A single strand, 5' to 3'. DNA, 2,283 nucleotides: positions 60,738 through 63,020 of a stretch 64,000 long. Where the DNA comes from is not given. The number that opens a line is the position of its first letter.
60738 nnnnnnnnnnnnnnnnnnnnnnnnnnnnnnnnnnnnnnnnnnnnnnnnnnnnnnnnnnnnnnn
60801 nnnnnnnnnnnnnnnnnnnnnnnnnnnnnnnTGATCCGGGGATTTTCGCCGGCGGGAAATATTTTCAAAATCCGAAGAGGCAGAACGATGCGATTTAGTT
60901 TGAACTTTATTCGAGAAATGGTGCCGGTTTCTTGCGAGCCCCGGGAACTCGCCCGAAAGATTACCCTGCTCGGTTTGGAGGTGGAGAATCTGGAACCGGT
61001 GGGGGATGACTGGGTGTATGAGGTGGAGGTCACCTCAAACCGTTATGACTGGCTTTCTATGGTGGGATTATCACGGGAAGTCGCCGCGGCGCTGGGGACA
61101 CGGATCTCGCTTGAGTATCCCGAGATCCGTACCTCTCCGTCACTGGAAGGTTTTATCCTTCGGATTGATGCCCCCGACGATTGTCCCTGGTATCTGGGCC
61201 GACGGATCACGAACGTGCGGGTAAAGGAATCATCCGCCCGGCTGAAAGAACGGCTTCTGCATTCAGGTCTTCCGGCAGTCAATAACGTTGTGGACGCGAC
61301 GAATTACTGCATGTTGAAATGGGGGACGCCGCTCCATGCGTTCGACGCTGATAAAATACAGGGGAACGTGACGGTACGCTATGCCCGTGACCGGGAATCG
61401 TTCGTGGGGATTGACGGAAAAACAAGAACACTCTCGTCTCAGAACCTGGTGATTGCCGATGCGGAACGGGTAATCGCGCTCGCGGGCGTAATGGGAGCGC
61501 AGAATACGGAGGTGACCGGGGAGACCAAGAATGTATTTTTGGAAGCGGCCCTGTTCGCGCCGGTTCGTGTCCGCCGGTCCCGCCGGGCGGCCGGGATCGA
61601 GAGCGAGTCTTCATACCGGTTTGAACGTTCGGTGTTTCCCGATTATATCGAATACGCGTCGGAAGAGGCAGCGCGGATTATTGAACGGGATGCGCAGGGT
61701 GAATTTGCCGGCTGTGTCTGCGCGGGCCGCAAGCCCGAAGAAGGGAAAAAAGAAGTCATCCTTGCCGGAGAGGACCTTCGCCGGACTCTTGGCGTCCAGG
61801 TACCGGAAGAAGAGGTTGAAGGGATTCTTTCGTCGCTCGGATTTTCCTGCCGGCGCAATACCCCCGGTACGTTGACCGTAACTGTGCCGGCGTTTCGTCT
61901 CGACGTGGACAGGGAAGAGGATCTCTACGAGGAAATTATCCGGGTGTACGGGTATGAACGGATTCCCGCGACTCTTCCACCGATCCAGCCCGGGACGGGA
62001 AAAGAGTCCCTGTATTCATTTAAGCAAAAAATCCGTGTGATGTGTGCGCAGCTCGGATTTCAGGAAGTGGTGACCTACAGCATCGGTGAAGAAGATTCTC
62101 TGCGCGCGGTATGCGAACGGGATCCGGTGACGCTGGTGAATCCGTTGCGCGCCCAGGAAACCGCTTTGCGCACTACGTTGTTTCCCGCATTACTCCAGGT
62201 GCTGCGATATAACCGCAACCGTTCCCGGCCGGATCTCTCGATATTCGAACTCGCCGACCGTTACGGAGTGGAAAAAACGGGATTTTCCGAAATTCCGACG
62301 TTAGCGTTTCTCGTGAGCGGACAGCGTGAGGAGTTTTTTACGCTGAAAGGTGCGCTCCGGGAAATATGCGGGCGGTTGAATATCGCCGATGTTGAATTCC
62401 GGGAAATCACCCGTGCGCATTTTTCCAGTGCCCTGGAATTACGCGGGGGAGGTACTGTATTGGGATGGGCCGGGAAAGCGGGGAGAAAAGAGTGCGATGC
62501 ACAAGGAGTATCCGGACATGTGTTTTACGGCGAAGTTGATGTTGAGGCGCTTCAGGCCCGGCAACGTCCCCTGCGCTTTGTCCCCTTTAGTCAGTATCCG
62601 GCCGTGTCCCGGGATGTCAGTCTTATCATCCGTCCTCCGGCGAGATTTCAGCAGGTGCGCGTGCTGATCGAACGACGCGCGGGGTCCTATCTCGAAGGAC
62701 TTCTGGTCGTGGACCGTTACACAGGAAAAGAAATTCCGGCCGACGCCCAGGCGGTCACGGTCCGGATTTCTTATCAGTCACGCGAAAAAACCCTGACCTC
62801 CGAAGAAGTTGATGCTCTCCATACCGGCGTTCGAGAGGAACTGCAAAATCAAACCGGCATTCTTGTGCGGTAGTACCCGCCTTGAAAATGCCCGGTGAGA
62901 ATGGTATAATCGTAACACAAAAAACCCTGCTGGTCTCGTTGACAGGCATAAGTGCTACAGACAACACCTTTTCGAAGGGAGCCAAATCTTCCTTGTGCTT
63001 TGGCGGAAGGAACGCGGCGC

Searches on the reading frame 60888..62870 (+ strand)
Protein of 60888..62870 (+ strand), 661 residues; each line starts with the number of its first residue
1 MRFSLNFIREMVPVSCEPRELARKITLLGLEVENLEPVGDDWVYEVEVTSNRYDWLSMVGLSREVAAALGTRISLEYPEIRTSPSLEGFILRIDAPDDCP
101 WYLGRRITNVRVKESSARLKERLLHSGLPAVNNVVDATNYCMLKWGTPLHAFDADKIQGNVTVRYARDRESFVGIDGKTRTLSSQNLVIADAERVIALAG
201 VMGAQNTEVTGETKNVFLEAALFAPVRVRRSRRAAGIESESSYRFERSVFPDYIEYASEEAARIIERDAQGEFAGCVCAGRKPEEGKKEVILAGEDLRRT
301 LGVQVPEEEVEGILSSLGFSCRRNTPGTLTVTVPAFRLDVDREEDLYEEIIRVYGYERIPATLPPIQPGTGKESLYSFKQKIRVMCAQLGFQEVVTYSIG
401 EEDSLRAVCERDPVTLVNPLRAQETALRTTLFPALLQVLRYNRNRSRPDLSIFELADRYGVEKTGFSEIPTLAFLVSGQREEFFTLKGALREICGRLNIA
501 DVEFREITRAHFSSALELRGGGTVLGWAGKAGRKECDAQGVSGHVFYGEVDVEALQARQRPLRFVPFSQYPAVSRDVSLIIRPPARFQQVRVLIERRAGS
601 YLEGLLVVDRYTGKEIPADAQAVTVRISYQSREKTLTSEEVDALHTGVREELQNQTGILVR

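Call 8: find_homologous_proteins(query=window:60888-62870:+, max_evalue=1e-20)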
Query window:60888-62870:+ (661 aa): 2094 proteins with E <= 1e-20 among 8000 candidates; the best 120 are listed.
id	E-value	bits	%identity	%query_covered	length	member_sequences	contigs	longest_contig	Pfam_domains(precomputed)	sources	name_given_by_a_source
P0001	0.0e+0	1472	100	100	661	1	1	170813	PF03483.23,PF03147.20,PF03484.22,PF17759.7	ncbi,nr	ncbi:MAG: phenylalanine--tRNA ligase subunit beta [Candidatus Omnitrophica bacterium]|nr:phenylalani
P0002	3.2e-195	668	47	100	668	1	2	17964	PF03483.23,PF03147.20,PF03484.22,PF17759.7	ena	-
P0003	3.2e-194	665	48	100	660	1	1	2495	PF03483.23,PF03147.20,PF03484.22,PF17759.7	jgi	jgi:phenylalanyl-tRNA synthetase beta chain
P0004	5.9e-193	661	46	100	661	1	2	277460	PF03483.23,PF03147.20,PF03484.22,PF17759.7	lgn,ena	-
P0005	9.1e-193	660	47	100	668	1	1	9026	PF03483.23,PF03147.20,PF03484.22,PF17759.7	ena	-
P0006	1.4e-192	660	45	100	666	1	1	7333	PF03483.23,PF03147.20,PF03484.22,PF17759.7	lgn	-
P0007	1.6e-191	656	46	100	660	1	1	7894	PF03483.23,PF03147.20,PF03484.22,PF17759.7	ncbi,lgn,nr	ncbi:MAG: phenylalanine--tRNA ligase subunit beta [Candidatus Omnitrophota bacterium]|nr:phenylalani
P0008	3.4e-191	655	47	100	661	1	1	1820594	PF03483.23,PF03147.20,PF03484.22,PF17759.7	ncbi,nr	ncbi:MAG: phenylalanine--tRNA ligase subunit beta [Candidatus Omnitrophota bacterium]|nr:MAG: phenyl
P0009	1.0e-189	650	46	100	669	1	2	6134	PF03483.23,PF03147.20,PF03484.22,PF17759.7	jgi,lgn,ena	-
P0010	1.5e-189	650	45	100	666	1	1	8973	PF03483.23,PF03147.20,PF03484.22,PF17759.7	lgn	-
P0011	3.6e-189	648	46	100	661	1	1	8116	PF03483.23,PF03147.20,PF03484.22,PF17759.7,PF18262.8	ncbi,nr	ncbi:MAG: phenylalanine--tRNA ligase subunit beta [Candidatus Omnitrophica bacterium]|nr:phenylalani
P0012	1.7e-188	646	45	100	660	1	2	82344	PF03483.23,PF03147.20,PF03484.22,PF17759.7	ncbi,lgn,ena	-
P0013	2.1e-188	646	46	100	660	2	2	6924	PF03483.23,PF03147.20,PF03484.22,PF17759.7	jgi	jgi:phenylalanyl-tRNA synthetase beta chain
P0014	2.3e-188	646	45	100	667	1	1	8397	PF03483.23,PF03147.20,PF03484.22,PF17759.7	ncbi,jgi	-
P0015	2.4e-188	646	46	100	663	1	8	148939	PF03483.23,PF03147.20,PF03484.22,PF17759.7,PF18262.8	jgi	-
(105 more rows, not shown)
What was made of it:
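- Checked: pheT is confirmed (call 8).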

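Call 11: find_related_loci(query=A1, collection=genome_contigs, flank=4000)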
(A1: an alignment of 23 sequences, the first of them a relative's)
Query A1 (661 aa) in genome_contigs; peptide patterns used: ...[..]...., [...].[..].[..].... (x = any residue, [..] = any of these).
79 stretches matched a pattern; 73 encode a relative of the query (tblastn E <= 1e-3); 71 distinct loci.
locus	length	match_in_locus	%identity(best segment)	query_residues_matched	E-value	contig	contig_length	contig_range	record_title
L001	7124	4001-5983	46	1-661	0e+0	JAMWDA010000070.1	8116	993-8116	MAG: Candidatus Omnitrophota bacterium isolate QZM4_2.bins.366.Tibet NODE_36572_length_8116_cov_1.115534, whole genome s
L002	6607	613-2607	46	1-661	0e+0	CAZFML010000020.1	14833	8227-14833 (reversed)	MAG TPA_asm: uncultured Planctomycetia bacterium isolate SRP077602_co2_410 genome assembly, contig: NODE_6070_length_148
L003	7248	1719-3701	46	1-661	0e+0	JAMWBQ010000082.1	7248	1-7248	MAG: Candidatus Omnitrophota bacterium isolate DG_1_4.bins.113.Tibet NODE_13267_length_7248_cov_1.430558, whole genome s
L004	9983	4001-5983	47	1-661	0e+0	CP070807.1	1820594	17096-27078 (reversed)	MAG: Candidatus Omnitrophota bacterium isolate bin1292 chromosome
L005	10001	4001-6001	47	1-661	0e+0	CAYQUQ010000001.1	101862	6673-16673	MAG TPA_asm: uncultured Planctomycetia bacterium isolate SRP200020_co1_304 genome assembly, contig: NODE_192_length_1018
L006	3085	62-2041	45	1-661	0e+0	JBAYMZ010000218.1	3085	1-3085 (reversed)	MAG: Candidatus Omnitrophota bacterium isolate SO_2016_LW1_52 scaffold64963_LW64-88_2016, whole genome shotgun sequence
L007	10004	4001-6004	45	1-661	0e+0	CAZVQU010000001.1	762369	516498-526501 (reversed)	MAG TPA_asm: uncultured Planctomycetia bacterium isolate SRP167671_co3_96 genome assembly, contig: NODE_2_length_762369_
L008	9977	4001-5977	48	1-661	0e+0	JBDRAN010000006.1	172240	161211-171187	MAG: Candidatus Omnitrophota bacterium isolate MEGAHIT-group-1.1004 k141_1789972, whole genome shotgun sequence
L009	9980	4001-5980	44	1-661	0e+0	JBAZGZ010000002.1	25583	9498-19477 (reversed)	MAG: Candidatus Omnitrophota bacterium isolate SO_2017_LW3_58 NODE_4861_length_25583_cov_1.057668_LW162_2017, whole geno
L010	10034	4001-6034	44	1-661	0e+0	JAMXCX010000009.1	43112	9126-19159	MAG: Candidatus Omnitrophota bacterium isolate MohnsGC05_bin006 NODE_9_length_43112_cov_17.517555, whole genome shotgun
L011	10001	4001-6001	44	1-661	0e+0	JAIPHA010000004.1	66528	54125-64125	MAG: Candidatus Omnitrophota bacterium isolate Tobar13.5m-G63 Tobar13-5m-20mill-C106, whole genome shotgun sequence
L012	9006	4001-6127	43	1-661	0e+0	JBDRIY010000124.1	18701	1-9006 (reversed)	MAG: Candidatus Omnitrophota bacterium isolate MEGAHIT-group-1.613 k141_13201529, whole genome shotgun sequence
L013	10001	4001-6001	44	1-661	0e+0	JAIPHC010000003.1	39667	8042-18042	MAG: Candidatus Omnitrophota bacterium isolate Tobar14m-G24 Tobar14m-C617, whole genome shotgun sequence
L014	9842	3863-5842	44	1-661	0e+0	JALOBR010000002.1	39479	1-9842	MAG: Candidatus Omnitrophota bacterium isolate SO_2017_LW3 bin 47 NODE_2361_length_39479_cov_1.364657_LW162_2017, whole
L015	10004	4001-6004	44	1-661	0e+0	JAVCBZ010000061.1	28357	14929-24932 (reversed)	MAG: Candidatus Susulua stagnicola isolate MAG_3300035698_1005 Ga0374944_004512, whole genome shotgun sequence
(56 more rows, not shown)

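Call 36: search_protein_families(library=ncbifam, proteins=[L007:6272-7258:+], max_evalue=0.00001)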
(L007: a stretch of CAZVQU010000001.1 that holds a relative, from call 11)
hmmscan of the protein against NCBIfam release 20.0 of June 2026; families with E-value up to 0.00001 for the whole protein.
L007:6272-7258:+ (329 aa): 2 families
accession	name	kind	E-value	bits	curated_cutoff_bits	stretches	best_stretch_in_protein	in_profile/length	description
TIGR00162.1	TIGR00162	hypoth_equivalog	5.9e-23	81.5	200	1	15-241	15-236/260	proteasome assembly chaperone family protein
TIGR00161.1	TIGR00161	hypoth_equivalog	6.1e-19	68.6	199.25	1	10-243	8-223/239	proteasome assembly chaperone family protein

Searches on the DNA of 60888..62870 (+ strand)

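Call 18: search_rna_families(sources=[L034, L043, L047, L002, L063, L028, L019, L030, L065], threshold=evalue, max_evalue=0.1)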
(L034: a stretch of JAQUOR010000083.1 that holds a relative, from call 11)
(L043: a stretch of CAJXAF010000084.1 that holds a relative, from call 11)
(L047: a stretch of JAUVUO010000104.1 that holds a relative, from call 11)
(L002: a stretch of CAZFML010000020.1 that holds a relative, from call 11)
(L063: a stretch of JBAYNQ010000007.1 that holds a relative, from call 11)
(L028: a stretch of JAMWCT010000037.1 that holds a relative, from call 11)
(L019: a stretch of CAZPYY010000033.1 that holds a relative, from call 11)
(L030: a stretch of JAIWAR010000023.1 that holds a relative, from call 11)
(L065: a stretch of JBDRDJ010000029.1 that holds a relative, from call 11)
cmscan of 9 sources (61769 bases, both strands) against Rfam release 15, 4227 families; matches with E-value up to 0.1: 9.
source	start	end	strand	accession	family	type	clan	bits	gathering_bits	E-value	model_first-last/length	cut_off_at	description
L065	6246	6405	+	RF00013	6S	Gene;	-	54.6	46.4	4.1e-08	1-187/187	no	6S / SsrS RNA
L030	6160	6243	-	RF00005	tRNA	Gene; tRNA;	CL00001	48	29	3.4e-07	1-71/71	no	tRNA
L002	2680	2842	+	RF00013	6S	Gene;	-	47.5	46.4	2e-06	1-187/187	no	6S / SsrS RNA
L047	2875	2988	-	RF03430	MIR5294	Gene; miRNA;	-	39.3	115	2.2e-05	1-111/111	no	MIR5294 microRNA precursor family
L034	2671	2830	+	RF00013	6S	Gene;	-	38.4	46.4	0.00029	1-187/187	no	6S / SsrS RNA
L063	2869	3029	+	RF00013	6S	Gene;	-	37.6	46.4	0.00045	1-187/187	no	6S / SsrS RNA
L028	6041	6203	+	RF00013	6S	Gene;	-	37.2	46.4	0.00058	1-187/187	no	6S / SsrS RNA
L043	2358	2518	+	RF00013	6S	Gene;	-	36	46.4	0.0011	1-187/187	no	6S / SsrS RNA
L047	2901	2964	-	RF04031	mir-2686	Gene; miRNA;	-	29.9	90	0.046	1-68/68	no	mir-2686 microRNA precursor family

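Call 37: search_rna_families(sources=[L004, L005, L053, L033, L026, L022, L067, L017, L007, L018, L012, L025, L015, L070, L036], threshold=gathering)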
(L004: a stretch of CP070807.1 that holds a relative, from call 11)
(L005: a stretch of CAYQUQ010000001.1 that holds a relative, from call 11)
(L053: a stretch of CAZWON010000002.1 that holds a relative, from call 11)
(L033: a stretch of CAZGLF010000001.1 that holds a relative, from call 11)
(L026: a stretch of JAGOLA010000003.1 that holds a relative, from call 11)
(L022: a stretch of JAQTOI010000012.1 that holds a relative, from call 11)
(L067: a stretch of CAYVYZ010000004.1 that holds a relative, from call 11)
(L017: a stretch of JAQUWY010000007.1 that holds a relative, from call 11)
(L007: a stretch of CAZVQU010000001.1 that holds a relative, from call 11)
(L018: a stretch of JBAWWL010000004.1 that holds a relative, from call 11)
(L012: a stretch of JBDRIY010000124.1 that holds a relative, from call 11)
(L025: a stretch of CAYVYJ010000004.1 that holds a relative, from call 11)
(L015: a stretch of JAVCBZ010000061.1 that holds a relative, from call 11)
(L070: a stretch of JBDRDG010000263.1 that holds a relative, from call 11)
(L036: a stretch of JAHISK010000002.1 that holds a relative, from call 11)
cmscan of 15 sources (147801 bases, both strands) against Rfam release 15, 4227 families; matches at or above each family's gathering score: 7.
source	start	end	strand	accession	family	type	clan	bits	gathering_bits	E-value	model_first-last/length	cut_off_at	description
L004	6151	6311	+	RF00013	6S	Gene;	-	51.9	46.4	4.3e-07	1-187/187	no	6S / SsrS RNA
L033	9065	9148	-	RF00005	tRNA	Gene; tRNA;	CL00001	51.8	29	7.4e-08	1-71/71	no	tRNA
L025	6099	6257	+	RF00013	6S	Gene;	-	49.7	46.4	1.4e-06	1-187/187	no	6S / SsrS RNA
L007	9383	9466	-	RF00005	tRNA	Gene; tRNA;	CL00001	48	29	8.3e-07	1-71/71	no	tRNA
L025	9697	9780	-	RF00005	tRNA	Gene; tRNA;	CL00001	48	29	8.3e-07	1-71/71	no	tRNA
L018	6084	6245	+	RF00013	6S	Gene;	-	47.7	46.4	4.3e-06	1-187/187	no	6S / SsrS RNA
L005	6050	6210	+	RF00013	6S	Gene;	-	46.6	46.4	7.9e-06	1-187/187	no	6S / SsrS RNA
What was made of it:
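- On 6S RNA / SsrS (RF00013): Unambiguous homologs do meet it: L065 54.6, L004 51.9, L025 49.7, L018 47.7, L002 47.5 and L005 46.6 (calls 18, 37).
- Homologs pass the curated 6S threshold of 46.4 bits: L065 54.6 and L002 47.5 (call 18); L004 51.9, L025 49.7, L018 47.7 and L005 46.6 (call 37). 18 of the 24 relatives tested also fall below it (calls 18, 37). Six homologs pass the curated 6S threshold (calls 18, 37).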
